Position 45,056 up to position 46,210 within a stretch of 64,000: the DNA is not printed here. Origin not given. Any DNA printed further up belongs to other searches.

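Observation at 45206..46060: Heliorhodopsin gene in an AT-rich patch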

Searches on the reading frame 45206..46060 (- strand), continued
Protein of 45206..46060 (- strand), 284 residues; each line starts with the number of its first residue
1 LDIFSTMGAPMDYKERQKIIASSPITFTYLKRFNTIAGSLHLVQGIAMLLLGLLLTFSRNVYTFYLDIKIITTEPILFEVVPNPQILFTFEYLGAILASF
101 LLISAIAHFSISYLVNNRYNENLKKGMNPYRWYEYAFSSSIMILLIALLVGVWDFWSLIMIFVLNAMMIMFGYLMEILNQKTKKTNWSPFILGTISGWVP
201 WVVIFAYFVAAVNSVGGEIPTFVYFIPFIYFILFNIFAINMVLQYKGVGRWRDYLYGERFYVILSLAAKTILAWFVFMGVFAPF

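Call 56: fold_search(model_id=the predicted structure, library=pdb)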
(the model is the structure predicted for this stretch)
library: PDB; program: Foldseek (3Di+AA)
matches with E <= 10: 474; with E <= 0.001: 10
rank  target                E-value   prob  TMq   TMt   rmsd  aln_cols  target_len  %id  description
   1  7u55                  4.4e-15  1.00  0.72  0.80   3.5       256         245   42  Crystal structure of Thermoplasmatales archaeon heliorhodopsin at pH 4.5 (released 2022-09-07)
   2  7clj                  7.0e-15  1.00  0.73  0.79   3.4       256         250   42  Crystal structure of Thermoplasmatales archaeon heliorhodopsin E108D mutant (released 2020-09-02)
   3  6is6                  1.1e-14  1.00  0.74  0.81   3.1       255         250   43  Crystal structure of Thermoplasmatales archaeon heliorhodopsin (released 2019-09-25)
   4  9ljj_A                1.1e-11  1.00  0.72  0.77   3.9       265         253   39  cryo-EM structure of a nanobody bound heliorhodopsin (released 2025-02-12)
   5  6su3_A                1.3e-11  1.00  0.71  0.75   4.0       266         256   38  Crystal structure of the 48C12 heliorhodopsin in the violet form at pH 8.8 (released 2019-12-11)
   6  6su4_A                1.4e-11  1.00  0.67  0.71   5.2       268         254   37  Crystal structure of the 48C12 heliorhodopsin in the blue form at pH 4.3 (released 2019-12-11)
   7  6uh3_A                2.4e-11  1.00  0.71  0.77   4.3       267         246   37  Crystal structure of bacterial heliorhodopsin 48C12 (released 2019-12-04)
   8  6su3_X                2.6e-11  1.00  0.70  0.74   4.0       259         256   39  Crystal structure of the 48C12 heliorhodopsin in the violet form at pH 8.8 (released 2019-12-11)
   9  6su4_X                3.2e-11  1.00  0.70  0.75   4.4       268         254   39  Crystal structure of the 48C12 heliorhodopsin in the blue form at pH 4.3 (released 2019-12-11)
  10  6uh3_B                4.2e-11  1.00  0.70  0.77   4.3       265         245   38  Crystal structure of bacterial heliorhodopsin 48C12 (released 2019-12-04)
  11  7d7q_B                6.7e-03  1.00  0.53  0.48   9.7       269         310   13  Crystal structure of the transmembrane domain and linker region of Salpingoeca rosetta rhodopsin phosphodiesterase (released 2020-11-18)
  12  5azd_B                8.9e-03  1.00  0.51  0.55   9.5       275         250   15  Crystal structure of thermophilic rhodopsin. (released 2016-04-27)
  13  7cj3_B                9.4e-03  1.00  0.53  0.55   9.6       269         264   13  Crystal structure of the transmembrane domain of Salpingoeca rosetta rhodopsin phosphodiesterase (released 2020-11-25)
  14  7znc_B                1.0e-02  1.00  0.56  0.67   8.2       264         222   13  Crystal structure of the light-driven inward proton pump xenorhodopsin BcXeR in the ground state at pH 7.6 in the abse (released 2023-05-10)
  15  5azd_A                1.0e-02  1.00  0.52  0.56   9.6       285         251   15  Crystal structure of thermophilic rhodopsin. (released 2016-04-27)
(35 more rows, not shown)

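Call 74: search_protein_families(library=ncbifam, proteins=[window:45206-46030:-], max_evalue=0.01)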
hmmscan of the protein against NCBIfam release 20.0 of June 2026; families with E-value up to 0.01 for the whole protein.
window:45206-46030:- (274 aa): 1 family
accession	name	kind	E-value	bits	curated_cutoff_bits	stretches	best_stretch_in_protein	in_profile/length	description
NF038020.1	HeR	equivalog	5.6e-100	333.9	100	1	20-271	1-244/244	heliorhodopsin HeR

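Call 81: find_related_loci(query=window:45206-46030:-, collection=viral_contigs, flank=8000)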
Query window:45206-46030:- (274 aa) in viral_contigs; peptide patterns used: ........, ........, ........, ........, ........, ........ (x = any residue, [..] = any of these).
15 stretches matched a pattern, but none encodes a relative of the query by tblastn (E <= 1e-3).

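Call 83: list_cluster_members(proteins=[window:45206-46030:-, window:26354-26881:-, P0242, P0243, P0249, P0257, P0015, P0016, P0033, P0045])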
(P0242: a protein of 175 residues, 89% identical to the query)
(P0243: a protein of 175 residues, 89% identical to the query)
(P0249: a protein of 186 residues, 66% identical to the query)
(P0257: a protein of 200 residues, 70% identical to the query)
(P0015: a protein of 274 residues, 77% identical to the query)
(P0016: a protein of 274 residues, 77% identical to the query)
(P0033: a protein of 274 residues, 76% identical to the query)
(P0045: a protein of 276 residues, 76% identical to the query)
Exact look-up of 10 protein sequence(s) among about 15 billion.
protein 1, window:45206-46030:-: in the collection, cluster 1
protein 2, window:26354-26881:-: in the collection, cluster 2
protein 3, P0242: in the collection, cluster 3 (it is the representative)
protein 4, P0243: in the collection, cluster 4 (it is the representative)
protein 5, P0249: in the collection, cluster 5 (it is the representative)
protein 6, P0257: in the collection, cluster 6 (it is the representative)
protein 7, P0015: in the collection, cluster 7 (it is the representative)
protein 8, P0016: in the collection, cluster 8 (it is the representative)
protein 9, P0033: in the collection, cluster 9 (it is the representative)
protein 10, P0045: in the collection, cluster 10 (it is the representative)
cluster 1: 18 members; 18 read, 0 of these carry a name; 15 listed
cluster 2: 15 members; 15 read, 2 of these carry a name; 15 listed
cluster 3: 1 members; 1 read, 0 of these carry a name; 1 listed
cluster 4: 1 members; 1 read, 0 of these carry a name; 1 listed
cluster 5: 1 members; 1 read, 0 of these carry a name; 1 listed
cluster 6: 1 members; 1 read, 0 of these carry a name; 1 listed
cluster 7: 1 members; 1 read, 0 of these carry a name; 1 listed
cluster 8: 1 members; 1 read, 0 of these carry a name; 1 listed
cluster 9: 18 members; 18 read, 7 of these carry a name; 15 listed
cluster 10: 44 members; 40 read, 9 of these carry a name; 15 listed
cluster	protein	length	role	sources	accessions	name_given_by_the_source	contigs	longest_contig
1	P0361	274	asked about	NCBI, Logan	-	-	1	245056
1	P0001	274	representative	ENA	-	-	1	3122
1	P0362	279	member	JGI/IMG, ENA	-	-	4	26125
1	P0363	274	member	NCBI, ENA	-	-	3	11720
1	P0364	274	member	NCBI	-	-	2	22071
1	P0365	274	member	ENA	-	-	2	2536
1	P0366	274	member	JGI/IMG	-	-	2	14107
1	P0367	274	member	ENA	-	-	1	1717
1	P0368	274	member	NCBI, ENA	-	-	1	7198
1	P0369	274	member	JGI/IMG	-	-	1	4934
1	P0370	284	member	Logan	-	-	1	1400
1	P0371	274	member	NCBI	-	-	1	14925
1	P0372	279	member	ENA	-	-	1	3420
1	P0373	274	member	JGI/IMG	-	-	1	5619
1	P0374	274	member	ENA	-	-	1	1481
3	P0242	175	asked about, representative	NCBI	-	-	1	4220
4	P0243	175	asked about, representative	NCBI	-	-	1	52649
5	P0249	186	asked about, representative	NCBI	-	-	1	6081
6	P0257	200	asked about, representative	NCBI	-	-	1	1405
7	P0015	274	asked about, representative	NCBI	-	-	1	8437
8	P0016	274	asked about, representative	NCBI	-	-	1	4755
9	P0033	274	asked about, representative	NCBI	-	-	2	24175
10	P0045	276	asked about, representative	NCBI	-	-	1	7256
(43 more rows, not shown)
